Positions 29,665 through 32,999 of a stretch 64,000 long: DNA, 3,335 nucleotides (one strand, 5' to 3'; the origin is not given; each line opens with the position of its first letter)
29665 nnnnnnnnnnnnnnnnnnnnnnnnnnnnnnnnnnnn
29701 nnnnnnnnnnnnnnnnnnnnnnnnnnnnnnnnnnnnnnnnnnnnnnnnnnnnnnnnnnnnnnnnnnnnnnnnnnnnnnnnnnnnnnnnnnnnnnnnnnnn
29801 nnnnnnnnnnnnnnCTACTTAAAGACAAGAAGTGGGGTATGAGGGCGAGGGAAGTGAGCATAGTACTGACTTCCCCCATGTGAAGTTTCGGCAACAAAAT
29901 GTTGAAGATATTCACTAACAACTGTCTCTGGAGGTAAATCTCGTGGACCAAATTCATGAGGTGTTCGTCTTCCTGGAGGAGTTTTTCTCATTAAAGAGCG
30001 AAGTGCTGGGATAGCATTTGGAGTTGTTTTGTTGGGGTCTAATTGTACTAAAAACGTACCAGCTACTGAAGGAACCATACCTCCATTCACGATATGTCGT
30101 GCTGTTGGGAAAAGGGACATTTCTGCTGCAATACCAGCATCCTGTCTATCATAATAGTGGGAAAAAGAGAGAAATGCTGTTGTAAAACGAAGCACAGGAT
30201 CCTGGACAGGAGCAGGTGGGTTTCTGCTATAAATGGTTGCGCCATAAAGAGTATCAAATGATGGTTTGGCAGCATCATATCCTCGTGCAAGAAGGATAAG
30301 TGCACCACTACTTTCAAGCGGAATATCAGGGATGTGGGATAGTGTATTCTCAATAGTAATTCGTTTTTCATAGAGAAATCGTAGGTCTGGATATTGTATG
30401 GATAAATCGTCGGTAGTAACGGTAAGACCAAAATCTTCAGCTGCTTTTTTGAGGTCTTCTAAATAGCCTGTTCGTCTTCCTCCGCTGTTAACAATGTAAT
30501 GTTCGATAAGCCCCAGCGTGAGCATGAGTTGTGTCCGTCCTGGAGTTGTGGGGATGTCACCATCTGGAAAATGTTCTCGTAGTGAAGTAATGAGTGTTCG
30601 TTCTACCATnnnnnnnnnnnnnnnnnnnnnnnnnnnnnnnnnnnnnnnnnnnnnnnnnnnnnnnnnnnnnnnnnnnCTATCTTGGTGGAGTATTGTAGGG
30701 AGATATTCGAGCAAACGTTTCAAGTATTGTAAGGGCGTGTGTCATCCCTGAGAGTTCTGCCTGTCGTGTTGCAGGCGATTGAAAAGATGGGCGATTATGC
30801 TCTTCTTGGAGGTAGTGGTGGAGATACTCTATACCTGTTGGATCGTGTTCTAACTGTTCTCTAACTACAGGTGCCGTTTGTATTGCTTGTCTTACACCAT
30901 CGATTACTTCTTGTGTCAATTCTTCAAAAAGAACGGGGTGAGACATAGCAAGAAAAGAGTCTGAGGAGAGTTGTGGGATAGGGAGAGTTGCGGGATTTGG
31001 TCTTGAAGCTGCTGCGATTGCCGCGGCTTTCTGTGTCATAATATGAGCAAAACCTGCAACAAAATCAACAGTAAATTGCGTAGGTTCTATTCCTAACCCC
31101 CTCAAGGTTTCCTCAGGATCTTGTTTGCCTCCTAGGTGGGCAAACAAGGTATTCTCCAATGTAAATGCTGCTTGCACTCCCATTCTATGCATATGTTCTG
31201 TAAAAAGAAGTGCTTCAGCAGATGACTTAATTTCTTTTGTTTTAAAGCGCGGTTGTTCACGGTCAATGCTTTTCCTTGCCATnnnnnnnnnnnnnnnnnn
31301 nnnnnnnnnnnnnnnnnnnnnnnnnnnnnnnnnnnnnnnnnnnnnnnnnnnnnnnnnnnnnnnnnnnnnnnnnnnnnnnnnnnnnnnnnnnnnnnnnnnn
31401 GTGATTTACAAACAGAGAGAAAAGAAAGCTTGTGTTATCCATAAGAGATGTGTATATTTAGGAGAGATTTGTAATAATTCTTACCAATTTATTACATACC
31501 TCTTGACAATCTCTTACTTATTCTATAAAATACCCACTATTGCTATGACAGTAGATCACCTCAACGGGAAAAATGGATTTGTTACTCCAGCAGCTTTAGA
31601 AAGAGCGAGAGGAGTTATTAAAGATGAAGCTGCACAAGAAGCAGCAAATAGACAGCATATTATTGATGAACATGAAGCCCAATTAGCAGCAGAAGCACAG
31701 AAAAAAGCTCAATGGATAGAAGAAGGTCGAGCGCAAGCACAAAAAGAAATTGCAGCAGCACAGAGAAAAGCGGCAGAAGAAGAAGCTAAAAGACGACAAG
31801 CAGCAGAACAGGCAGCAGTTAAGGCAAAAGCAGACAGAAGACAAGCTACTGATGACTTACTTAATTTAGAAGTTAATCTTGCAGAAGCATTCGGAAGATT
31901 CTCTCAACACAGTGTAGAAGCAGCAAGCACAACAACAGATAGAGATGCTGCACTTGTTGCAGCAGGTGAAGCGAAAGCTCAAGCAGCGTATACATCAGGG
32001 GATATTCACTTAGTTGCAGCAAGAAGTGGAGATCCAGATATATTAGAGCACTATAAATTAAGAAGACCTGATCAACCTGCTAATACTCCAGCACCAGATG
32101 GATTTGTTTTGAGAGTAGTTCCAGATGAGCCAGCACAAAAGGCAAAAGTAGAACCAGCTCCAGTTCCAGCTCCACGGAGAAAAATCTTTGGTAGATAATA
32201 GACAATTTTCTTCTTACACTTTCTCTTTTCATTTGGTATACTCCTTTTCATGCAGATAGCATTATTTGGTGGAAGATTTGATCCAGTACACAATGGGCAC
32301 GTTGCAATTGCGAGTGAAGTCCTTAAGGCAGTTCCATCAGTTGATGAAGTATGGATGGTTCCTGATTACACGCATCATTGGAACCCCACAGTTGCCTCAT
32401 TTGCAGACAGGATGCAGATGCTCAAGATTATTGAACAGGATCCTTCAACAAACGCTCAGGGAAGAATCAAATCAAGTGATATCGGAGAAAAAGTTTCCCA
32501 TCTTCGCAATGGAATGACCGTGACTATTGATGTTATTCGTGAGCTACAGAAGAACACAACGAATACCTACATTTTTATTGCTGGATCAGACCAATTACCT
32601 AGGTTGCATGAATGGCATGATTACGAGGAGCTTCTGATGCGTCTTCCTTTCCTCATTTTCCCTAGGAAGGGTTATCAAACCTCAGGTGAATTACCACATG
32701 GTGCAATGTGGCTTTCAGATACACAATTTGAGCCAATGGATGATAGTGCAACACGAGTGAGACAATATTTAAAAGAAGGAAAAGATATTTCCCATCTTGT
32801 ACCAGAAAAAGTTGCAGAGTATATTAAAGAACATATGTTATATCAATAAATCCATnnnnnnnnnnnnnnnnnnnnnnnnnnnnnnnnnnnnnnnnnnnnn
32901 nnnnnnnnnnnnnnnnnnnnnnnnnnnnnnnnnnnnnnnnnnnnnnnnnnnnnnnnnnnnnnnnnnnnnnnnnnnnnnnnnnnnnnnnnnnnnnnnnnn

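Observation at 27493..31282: Ancient tandem duplication of an uncharacterised two-gene module (A2-B2-A1-B1) plus a fifth gene, on a high-GC island with conserved junctions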

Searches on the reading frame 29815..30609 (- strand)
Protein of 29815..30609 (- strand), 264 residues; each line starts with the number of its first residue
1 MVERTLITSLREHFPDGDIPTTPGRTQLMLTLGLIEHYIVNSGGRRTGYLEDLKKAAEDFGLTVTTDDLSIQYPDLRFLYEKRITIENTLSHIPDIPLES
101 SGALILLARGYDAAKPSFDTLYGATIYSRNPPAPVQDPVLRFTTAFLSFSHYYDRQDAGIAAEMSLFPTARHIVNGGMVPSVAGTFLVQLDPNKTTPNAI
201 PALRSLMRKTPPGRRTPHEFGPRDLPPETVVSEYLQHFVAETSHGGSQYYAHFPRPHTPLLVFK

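Call 12: search_protein_families(library=pfam, proteins=[window:29815-30609:-], max_evalue=1)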
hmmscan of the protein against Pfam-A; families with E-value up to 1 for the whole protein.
window:29815-30609:- (264 aa): 0 families

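Call 13: search_protein_families(library=phrogs, proteins=[window:29815-30609:-], max_evalue=1)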
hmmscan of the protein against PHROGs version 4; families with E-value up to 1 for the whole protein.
window:29815-30609:- (264 aa): 0 families

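Call 14: search_protein_families(library=ncbifam, proteins=[window:29815-30609:-], max_evalue=1)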
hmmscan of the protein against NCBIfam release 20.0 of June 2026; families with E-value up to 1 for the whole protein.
window:29815-30609:- (264 aa): 0 families

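Call 15: search_protein_families(library=padloc, proteins=[window:29815-30609:-], max_evalue=1)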
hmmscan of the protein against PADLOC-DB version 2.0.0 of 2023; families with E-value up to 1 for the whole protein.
window:29815-30609:- (264 aa): 0 families

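Call 91: search_protein_families(library=pfam, proteins=[P0005], max_evalue=10)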
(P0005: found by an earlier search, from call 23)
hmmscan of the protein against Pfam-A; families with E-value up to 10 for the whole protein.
P0005 (206 aa): 1 family
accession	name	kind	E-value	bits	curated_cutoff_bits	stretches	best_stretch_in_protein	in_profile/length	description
PF15326.11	TEX15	-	0.21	11.7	27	1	28-58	93-124/236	Testis expressed sequence 15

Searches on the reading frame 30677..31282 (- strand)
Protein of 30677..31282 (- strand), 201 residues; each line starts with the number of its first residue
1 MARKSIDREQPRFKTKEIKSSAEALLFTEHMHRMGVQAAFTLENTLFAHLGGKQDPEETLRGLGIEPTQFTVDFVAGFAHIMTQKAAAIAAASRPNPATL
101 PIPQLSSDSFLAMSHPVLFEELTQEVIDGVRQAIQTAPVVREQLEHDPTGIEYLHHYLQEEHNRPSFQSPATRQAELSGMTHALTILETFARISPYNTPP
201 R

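Call 12: search_protein_families(library=pfam, proteins=[window:30677-31282:-], max_evalue=1)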
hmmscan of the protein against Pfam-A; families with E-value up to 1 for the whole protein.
window:30677-31282:- (201 aa): 0 families

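Call 13: search_protein_families(library=phrogs, proteins=[window:30677-31282:-], max_evalue=1)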
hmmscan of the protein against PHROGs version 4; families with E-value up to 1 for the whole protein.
window:30677-31282:- (201 aa): 0 families

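Call 14: search_protein_families(library=ncbifam, proteins=[window:30677-31282:-], max_evalue=1)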
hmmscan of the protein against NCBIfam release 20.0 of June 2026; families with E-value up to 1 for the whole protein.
window:30677-31282:- (201 aa): 0 families

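Call 15: search_protein_families(library=padloc, proteins=[window:30677-31282:-], max_evalue=1)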
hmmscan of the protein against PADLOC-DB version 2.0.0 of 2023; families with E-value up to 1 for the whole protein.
window:30677-31282:- (201 aa): 0 families

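Call 23: list_cluster_members(proteins=[window:30677-31282:-, window:29815-30609:-, window:29000-29614:-, window:28177-28935:-, window:27493-28113:-, window:26888-27496:+, window:31401-32198:+])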
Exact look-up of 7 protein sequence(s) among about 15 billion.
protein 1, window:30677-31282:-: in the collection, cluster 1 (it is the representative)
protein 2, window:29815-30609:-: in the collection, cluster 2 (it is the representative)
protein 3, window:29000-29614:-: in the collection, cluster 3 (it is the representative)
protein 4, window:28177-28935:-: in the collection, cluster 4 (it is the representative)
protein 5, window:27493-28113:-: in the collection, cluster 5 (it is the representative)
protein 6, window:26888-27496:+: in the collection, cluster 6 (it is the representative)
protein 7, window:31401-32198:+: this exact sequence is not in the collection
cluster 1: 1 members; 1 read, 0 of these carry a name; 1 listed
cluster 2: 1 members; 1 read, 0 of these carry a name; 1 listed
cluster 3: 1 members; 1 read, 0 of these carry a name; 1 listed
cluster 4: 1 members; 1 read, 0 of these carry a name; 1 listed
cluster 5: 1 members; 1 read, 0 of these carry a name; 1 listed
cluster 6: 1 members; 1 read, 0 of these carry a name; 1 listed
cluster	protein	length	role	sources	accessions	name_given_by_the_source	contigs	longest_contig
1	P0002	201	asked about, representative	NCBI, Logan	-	-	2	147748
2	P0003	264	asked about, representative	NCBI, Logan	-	-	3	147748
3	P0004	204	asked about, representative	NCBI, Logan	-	-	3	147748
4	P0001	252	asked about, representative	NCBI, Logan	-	-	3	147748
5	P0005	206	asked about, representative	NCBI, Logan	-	-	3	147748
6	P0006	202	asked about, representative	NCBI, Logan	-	-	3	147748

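Call 68: search_solved_structures(query=A7, max_evalue=10)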
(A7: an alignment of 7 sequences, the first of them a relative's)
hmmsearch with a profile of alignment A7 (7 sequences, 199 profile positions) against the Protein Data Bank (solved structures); distinct sequences matched with E-value up to 10: 4.
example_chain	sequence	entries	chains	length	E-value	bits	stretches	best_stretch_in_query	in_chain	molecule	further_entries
5ly5_A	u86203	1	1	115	0.18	14.8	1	136-189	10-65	arcadin-1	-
1qge_D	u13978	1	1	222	0.52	13.3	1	108-149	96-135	PROTEIN (TRIACYLGLYCEROL HYDROLASE)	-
1cvl_A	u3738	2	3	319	0.86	12.6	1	108-149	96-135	TRIACYLGLYCEROL HYDROLASE | Lipase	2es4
1tah_B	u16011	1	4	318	0.86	12.6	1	108-149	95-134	LIPASE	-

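Call 89: search_protein_families(library=pfam, alignment_id=A7, max_evalue=10)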
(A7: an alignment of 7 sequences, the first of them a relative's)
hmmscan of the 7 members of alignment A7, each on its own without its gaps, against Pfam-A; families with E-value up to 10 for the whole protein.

A. member 1, P0004 (204 aa): 0 families

B. families by the number of members that match (of 7 scanned): 0 families

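Call 91: search_protein_families(library=pfam, proteins=[P0005], max_evalue=10)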
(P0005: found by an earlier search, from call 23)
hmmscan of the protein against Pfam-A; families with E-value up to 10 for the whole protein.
P0005 (206 aa): 1 family
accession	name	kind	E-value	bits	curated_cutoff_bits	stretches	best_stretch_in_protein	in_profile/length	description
PF15326.11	TEX15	-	0.21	11.7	27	1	28-58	93-124/236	Testis expressed sequence 15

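Call 118: search_solved_structures(query=A10, max_evalue=10)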
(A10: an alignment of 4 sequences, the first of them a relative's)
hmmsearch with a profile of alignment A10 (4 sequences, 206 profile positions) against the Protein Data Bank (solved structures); distinct sequences matched with E-value up to 10: 0.

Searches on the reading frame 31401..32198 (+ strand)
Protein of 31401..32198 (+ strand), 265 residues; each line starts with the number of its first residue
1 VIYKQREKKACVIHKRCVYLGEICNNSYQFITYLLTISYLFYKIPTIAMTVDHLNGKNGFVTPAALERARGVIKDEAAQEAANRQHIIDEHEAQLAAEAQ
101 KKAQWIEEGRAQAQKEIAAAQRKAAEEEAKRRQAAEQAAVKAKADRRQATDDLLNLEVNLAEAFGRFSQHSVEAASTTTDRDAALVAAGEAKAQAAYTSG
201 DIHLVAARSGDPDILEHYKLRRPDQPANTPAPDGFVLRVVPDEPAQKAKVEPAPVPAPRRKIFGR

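Call 12: search_protein_families(library=pfam, proteins=[window:31401-32198:+], max_evalue=1)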
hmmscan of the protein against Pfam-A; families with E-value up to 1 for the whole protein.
window:31401-32198:+ (265 aa): 3 families
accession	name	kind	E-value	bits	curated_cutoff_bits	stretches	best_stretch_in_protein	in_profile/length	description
PF19178.5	DUF5860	-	0.035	14.6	27.6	1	79-160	39-117/167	Family of unknown function (DUF5860)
PF09007.17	EBP50_C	-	0.15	13.5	25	1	90-169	32-106/128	EBP50, C-terminal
PF08432.15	Vfa1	-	0.92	10.2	27.3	0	53-145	42-123/179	AAA-ATPase Vps4-associated protein 1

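Call 13: search_protein_families(library=phrogs, proteins=[window:31401-32198:+], max_evalue=1)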
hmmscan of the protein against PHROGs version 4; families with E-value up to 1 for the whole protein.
window:31401-32198:+ (265 aa): 4 families
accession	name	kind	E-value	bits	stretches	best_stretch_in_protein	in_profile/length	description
phrog_22489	-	head and packaging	0.46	10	1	64-159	299-394/653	virion structural protein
phrog_25487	-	DNA, RNA and nucleotide metabolism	0.54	10.3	1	71-152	119-197/412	replication protein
phrog_156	-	head and packaging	0.75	9.1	1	78-169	560-642/681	portal protein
phrog_3793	-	unknown function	0.87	9.7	0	73-139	86-150/272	-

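Call 14: search_protein_families(library=ncbifam, proteins=[window:31401-32198:+], max_evalue=1)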
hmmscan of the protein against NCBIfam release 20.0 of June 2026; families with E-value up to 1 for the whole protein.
window:31401-32198:+ (265 aa): 5 families
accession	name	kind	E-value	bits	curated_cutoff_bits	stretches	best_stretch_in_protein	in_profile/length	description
NF049956.1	VI_Cas13e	exception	0.033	13.3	175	1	80-141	176-238/467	type VI-C CRISPR-associated RNA-guided ribonuclease Cas13e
NF001300.0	PRK00247.1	equivalog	0.036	13.3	375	1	57-151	301-398/429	membrane protein insertase YidC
NF033551.1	transpos_IS1182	equivalog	0.17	10.8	270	1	74-197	147-268/488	IS1182 family transposase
TIGR03282.1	methan_mark_13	equivalog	0.3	10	268.4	1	68-132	119-180/352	Ni-sirohydrochlorin a,c-diamide reductive cyclase catalytic subunit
TIGR02794.1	tolA_full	equivalog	0.64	9.2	59.45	1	75-194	93-281/362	cell envelope integrity protein TolA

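Call 15: search_protein_families(library=padloc, proteins=[window:31401-32198:+], max_evalue=1)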
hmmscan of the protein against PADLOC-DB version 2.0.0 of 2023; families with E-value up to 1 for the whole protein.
window:31401-32198:+ (265 aa): 2 families
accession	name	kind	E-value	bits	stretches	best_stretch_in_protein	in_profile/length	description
PDLC00589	JetC3|JetC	-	0.0052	12.5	1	68-199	488-615/1486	DUF3584 domain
PDLC05062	PDC-S66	-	0.036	11.5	1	86-166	52-131/282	-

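Call 91: search_protein_families(library=pfam, proteins=[P0005], max_evalue=10)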
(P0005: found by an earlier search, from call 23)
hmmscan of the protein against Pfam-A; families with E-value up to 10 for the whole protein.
P0005 (206 aa): 1 family
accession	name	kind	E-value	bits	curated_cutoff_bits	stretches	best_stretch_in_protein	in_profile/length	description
PF15326.11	TEX15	-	0.21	11.7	27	1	28-58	93-124/236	Testis expressed sequence 15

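Call 98: search_protein_families(library=pfam, proteins=[window:31545-32198:+], max_evalue=0.01)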
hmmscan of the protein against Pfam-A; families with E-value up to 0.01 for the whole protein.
window:31545-32198:+ (217 aa): 0 families

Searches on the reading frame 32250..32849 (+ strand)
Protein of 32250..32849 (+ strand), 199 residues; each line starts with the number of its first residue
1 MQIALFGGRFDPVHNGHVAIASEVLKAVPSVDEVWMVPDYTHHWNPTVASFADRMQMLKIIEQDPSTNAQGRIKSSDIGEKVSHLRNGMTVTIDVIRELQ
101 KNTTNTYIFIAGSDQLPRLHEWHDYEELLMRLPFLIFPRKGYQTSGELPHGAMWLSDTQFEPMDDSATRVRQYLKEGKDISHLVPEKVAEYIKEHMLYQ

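Call 43: find_related_loci(query=A4, collection=genome_contigs, flank=10000)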
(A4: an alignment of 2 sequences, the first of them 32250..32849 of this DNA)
Query A4 (199 aa) in genome_contigs; peptide patterns used: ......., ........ (x = any residue, [..] = any of these).
107 stretches matched a pattern; 7 encode a relative of the query (tblastn E <= 1e-3); 7 distinct loci.
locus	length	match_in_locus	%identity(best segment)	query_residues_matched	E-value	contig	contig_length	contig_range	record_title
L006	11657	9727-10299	74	1-198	2e-97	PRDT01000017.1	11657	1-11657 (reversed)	MAG: Candidatus Levyibacteriota bacterium isolate Amazon FNV 2010 10 14 contig_35_660163564length11657multi6in0, whole g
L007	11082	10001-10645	68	1-199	4e-97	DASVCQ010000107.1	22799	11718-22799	MAG TPA_asm: Patescibacteria group bacterium isolate SMAG_U2010 k141_891436, whole genome shotgun sequence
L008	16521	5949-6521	66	1-198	8e-89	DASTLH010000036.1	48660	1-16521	MAG TPA_asm: Patescibacteria group bacterium isolate SMAG_U2653 k141_1282111, whole genome shotgun sequence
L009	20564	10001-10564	35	1-199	4e-27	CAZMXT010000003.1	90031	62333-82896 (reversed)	MAG TPA_asm: uncultured Pseudomonadales bacterium isolate SRP128246_co1_515 genome assembly, contig: NODE_156_length_900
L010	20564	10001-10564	33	1-198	2e-26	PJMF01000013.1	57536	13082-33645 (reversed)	MAG: Candidatus Paceibacterota bacterium isolate Amazon_FNV_2010_13_2_2 contig_75_45231472_length_57536_multi_5_in_1_out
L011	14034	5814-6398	30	4-194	3e-21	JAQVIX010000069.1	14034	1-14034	MAG: Candidatus Cloacimonadota bacterium isolate STE_5 NODE_10411_length_14034_cov_4.025383_Sandtown_E, whole genome sho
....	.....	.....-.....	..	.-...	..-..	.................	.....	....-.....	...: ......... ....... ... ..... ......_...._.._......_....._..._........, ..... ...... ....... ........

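Call 62: find_related_loci(query=A4, collection=metagenome_contigs, flank=10000)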
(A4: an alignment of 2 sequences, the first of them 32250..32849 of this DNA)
Query A4 (199 aa) in metagenome_contigs; peptide patterns used: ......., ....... (x = any residue, [..] = any of these).
99 stretches matched a pattern; 1 encode a relative of the query (tblastn E <= 1e-3); 1 distinct loci.
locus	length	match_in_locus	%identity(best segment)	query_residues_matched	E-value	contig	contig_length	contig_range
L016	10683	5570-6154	31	4-194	2e-23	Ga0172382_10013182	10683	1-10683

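Call 98: search_protein_families(library=pfam, proteins=[L006:8472-9134:-, L006:9176-9727:+, L007:7667-8734:+, L007:8779-9948:+], max_evalue=0.01)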
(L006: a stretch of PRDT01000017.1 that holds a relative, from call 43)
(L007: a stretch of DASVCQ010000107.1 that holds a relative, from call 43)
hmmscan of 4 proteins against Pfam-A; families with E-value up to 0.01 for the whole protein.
L006:8472-9134:- (220 aa): 1 family
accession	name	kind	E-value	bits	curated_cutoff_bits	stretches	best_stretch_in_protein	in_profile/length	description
PF02698.23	DUF218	-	1.9e-05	25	27.6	1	38-189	1-110/133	DUF218 domain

L006:9176-9727:+ (183 aa): 0 families

L007:7667-8734:+ (355 aa): 0 families

L007:8779-9948:+ (389 aa): 1 family
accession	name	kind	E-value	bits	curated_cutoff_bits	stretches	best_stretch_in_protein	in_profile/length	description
PF02698.23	DUF218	-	0.008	16.5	27.6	0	124-167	62-104/133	DUF218 domain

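Call 120: search_protein_families(library=padloc, proteins=[L006:9176-9727:+, L007:7667-8734:+, L007:8779-9948:+], max_evalue=0.1)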
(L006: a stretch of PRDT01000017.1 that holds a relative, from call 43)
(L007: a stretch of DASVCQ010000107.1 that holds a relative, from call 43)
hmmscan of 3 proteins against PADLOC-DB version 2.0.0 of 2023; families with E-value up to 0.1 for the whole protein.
L006:9176-9727:+ (183 aa): 0 families

L007:7667-8734:+ (355 aa): 0 families

L007:8779-9948:+ (389 aa): 0 families
